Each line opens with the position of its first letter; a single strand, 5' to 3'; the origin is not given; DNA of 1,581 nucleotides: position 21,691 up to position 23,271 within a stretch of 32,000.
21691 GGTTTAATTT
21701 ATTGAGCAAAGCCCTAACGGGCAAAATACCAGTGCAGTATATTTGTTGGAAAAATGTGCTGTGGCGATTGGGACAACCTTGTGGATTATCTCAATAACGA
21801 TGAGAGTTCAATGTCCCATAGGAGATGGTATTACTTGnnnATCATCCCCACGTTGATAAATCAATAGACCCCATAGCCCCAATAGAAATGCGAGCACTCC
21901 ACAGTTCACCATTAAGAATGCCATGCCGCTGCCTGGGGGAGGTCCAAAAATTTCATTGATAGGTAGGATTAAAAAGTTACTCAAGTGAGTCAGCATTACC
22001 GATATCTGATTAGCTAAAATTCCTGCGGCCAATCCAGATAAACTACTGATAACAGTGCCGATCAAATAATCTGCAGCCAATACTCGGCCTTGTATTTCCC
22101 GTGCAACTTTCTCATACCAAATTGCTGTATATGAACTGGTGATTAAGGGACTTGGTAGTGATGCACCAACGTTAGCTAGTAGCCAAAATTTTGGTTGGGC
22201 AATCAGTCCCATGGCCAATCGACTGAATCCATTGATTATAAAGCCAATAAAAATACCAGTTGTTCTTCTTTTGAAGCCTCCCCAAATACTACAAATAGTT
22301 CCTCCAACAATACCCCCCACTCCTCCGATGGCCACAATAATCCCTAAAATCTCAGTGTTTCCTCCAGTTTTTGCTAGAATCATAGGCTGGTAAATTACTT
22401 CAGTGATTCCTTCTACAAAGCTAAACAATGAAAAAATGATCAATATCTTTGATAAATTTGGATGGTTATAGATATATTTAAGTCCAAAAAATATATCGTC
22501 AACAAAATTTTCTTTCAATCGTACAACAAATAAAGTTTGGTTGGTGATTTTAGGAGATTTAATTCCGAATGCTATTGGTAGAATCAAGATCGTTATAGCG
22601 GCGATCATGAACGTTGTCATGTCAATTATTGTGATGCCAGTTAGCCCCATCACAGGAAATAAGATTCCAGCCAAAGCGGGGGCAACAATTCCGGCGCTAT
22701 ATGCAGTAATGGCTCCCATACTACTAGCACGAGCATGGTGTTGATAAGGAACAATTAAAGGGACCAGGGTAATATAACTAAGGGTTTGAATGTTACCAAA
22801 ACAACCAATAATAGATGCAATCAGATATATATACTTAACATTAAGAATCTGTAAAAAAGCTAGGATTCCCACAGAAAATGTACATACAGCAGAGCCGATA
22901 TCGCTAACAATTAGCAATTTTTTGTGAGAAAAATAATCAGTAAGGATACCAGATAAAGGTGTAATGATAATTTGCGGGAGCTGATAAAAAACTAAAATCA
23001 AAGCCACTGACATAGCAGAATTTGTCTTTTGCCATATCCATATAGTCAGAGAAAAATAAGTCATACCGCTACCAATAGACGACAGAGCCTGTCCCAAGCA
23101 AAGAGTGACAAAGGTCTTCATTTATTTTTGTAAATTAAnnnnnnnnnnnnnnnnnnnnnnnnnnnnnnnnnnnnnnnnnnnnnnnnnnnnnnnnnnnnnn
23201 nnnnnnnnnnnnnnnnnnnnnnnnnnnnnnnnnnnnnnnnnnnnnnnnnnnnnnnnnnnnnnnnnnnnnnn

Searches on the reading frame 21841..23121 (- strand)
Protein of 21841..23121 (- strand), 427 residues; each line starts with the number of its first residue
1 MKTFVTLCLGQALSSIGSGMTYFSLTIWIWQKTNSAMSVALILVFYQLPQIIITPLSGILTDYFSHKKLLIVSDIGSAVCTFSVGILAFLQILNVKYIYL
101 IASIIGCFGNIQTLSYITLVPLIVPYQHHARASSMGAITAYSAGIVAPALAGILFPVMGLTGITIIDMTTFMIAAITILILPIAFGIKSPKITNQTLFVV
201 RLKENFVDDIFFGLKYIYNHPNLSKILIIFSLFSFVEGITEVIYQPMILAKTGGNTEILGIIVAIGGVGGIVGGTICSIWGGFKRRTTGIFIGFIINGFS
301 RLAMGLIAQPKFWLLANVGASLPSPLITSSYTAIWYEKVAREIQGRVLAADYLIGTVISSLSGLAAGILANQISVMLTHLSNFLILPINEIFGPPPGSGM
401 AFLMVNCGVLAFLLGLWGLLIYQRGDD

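Call 6: search_protein_families(library=pfam, proteins=[window:21841-23121:-], max_evalue=0.001)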
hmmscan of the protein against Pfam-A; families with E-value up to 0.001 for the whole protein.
window:21841-23121:- (427 aa): 2 families
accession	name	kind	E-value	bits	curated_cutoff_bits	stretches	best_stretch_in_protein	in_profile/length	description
PF07690.21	MFS_1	-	1.9e-16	60.3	33.4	1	7-361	1-345/347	Major Facilitator Superfamily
PF05977.19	MFS_3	-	2.5e-13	49.8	27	1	2-380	10-377/524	Transmembrane secretion effector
